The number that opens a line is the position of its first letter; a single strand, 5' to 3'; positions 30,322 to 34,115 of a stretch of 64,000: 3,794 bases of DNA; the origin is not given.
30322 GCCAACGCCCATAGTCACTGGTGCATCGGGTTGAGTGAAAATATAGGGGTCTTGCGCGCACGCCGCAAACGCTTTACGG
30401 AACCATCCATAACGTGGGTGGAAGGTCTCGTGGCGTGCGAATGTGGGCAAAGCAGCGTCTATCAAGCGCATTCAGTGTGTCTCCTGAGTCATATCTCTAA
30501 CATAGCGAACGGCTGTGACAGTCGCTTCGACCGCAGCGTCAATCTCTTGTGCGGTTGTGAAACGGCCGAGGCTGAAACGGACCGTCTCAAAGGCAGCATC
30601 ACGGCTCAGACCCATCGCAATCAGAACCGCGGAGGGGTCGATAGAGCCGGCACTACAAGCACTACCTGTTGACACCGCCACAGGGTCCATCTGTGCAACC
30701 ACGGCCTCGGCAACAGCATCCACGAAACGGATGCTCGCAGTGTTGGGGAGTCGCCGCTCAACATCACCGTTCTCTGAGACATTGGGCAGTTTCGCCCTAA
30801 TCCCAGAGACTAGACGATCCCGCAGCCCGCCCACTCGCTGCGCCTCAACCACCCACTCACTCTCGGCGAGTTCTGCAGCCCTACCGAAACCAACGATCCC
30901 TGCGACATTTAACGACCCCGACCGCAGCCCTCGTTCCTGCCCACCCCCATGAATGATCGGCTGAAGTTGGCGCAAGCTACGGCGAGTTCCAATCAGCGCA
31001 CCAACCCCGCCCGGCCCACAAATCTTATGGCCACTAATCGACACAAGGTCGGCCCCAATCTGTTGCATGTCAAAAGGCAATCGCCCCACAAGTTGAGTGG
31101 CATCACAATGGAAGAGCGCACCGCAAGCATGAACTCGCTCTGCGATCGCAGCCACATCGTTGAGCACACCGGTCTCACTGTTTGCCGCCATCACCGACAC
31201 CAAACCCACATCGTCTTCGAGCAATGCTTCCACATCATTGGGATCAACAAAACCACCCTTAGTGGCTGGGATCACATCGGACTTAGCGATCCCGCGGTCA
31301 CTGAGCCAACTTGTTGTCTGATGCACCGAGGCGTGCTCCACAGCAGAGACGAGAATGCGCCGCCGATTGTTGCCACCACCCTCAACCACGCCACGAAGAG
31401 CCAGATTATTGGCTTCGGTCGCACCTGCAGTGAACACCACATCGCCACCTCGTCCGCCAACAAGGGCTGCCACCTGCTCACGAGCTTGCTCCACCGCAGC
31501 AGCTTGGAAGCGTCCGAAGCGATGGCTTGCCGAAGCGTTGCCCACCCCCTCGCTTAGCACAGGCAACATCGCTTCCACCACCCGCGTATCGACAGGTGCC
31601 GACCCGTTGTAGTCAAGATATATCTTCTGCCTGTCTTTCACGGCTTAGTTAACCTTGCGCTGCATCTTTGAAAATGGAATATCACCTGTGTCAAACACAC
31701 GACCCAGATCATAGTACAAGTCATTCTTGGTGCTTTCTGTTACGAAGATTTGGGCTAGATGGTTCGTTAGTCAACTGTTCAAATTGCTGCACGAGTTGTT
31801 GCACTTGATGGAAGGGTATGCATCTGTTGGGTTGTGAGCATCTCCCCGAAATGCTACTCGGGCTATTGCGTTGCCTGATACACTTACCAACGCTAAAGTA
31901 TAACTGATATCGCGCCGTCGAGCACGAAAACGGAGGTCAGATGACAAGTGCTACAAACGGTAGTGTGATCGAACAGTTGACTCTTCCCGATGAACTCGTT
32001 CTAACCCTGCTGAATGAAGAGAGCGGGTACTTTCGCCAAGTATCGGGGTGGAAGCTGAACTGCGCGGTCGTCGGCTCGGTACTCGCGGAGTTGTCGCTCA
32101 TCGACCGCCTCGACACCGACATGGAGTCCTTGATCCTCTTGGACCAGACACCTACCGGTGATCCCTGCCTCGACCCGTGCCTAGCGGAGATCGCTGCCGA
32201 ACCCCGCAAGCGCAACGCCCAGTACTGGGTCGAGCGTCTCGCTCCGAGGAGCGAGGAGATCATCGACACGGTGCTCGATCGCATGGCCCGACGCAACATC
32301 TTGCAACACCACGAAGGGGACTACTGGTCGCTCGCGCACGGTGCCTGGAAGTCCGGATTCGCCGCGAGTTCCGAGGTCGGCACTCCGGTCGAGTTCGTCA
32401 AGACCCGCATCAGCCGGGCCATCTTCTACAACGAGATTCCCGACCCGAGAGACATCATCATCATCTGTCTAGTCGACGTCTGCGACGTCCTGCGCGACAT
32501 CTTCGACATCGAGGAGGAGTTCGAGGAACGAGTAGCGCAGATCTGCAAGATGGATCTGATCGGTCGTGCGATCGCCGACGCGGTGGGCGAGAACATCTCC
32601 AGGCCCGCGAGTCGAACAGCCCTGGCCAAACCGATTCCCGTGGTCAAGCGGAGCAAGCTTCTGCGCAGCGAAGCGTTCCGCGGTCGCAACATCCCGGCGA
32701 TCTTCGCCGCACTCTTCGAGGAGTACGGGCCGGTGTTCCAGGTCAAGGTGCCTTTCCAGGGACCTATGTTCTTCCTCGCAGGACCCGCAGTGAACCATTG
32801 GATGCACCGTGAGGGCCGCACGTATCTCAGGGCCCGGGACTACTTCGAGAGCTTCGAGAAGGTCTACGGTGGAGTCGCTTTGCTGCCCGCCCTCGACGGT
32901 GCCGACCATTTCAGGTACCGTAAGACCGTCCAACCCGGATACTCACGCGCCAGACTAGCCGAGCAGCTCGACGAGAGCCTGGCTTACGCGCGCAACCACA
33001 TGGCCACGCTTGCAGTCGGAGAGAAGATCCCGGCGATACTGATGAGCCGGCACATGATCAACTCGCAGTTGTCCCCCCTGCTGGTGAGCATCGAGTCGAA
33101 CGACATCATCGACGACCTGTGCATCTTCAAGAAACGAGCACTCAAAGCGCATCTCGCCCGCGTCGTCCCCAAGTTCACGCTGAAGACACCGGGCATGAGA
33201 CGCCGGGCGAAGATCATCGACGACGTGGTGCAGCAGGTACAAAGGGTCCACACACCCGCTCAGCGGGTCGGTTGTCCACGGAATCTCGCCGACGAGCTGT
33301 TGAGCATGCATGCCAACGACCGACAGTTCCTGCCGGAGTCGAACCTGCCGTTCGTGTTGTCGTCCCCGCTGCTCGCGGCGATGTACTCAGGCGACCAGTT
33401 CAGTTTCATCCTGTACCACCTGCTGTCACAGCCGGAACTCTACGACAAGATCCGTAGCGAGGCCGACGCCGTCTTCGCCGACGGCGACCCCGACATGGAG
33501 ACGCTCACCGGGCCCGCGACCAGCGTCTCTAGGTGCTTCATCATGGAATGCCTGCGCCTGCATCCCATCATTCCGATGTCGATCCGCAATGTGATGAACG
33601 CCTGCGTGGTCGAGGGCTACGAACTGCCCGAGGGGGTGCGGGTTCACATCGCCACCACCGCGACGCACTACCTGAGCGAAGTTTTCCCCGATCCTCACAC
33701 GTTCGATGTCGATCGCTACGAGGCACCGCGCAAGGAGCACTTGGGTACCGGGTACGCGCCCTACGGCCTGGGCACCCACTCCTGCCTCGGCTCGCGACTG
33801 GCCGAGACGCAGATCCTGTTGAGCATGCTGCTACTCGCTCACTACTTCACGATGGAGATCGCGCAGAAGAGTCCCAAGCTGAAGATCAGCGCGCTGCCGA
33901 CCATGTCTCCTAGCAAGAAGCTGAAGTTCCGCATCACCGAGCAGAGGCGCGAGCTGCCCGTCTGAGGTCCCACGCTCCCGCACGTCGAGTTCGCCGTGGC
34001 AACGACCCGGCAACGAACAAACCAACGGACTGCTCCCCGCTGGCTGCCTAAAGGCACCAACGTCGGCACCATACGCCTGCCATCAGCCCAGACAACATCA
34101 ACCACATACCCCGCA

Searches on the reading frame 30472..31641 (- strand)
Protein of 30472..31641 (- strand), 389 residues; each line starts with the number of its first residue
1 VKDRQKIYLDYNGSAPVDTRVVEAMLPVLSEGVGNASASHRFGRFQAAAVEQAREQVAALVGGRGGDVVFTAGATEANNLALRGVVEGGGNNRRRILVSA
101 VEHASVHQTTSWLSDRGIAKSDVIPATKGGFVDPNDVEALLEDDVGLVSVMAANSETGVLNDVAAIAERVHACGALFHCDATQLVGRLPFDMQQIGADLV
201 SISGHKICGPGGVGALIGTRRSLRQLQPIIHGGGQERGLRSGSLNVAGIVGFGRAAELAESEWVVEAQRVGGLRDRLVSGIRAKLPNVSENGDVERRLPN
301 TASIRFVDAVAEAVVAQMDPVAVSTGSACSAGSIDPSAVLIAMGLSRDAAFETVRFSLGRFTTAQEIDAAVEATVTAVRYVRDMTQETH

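Call 6: search_protein_families(library=pfam, proteins=[window:30472-31641:-])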
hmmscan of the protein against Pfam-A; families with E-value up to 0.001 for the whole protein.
window:30472-31641:- (389 aa): 2 families
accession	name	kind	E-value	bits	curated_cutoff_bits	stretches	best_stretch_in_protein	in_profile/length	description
PF00266.25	Aminotran_5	-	7.1e-71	239.6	21.5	1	7-369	1-370/371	Aminotransferase class-V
PF01053.26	Cys_Met_Meta_PP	-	0.00014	21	27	1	35-206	39-198/381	Cys/Met metabolism PLP-dependent enzyme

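Call 7: search_protein_families(library=padloc, proteins=[window:30472-31641:-])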
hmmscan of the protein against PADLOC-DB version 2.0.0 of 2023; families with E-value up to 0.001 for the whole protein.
window:30472-31641:- (389 aa): 2 families
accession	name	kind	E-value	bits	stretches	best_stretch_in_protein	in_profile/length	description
PDLC02759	SspA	-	2.6e-127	423.2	1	8-381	1-373/374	SspA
PDLC02657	DndA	-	7.4e-123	408.5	1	7-376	1-370/372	DndA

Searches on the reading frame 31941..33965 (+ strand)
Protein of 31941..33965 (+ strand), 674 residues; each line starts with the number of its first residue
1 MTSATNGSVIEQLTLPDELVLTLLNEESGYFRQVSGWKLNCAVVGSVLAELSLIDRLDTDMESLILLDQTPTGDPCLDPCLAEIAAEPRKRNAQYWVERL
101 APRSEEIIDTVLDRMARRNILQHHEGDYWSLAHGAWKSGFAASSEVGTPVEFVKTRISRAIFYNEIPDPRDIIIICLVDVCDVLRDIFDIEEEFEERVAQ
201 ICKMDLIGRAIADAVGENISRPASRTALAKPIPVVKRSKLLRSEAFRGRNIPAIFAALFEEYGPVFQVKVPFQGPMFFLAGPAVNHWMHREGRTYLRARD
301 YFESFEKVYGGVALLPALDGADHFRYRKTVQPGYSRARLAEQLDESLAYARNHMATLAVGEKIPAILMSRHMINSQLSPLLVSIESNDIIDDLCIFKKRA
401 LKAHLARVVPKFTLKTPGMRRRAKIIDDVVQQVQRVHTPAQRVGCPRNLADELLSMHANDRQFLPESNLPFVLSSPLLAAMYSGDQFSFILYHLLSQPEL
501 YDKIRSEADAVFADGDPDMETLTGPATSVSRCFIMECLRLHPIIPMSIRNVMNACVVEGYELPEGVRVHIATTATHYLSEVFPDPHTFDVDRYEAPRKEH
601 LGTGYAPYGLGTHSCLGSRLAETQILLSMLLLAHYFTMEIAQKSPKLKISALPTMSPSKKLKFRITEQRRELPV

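Call 6: search_protein_families(library=pfam, proteins=[window:31941-33965:+])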
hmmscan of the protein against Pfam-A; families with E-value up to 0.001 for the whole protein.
window:31941-33965:+ (674 aa): 2 families
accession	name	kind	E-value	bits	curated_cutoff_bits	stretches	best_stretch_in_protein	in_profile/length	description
PF00067.27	p450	-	2.5e-35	122.6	22.8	1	423-661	217-458/462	Cytochrome P450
PF05719.16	GPP34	-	2.2e-27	96.9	29.1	1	15-217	1-200/201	Golgi phosphoprotein 3 (GPP34)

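Call 7: search_protein_families(library=padloc, proteins=[window:31941-33965:+])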
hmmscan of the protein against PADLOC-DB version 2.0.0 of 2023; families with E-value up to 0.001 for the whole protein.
window:31941-33965:+ (674 aa): 0 families
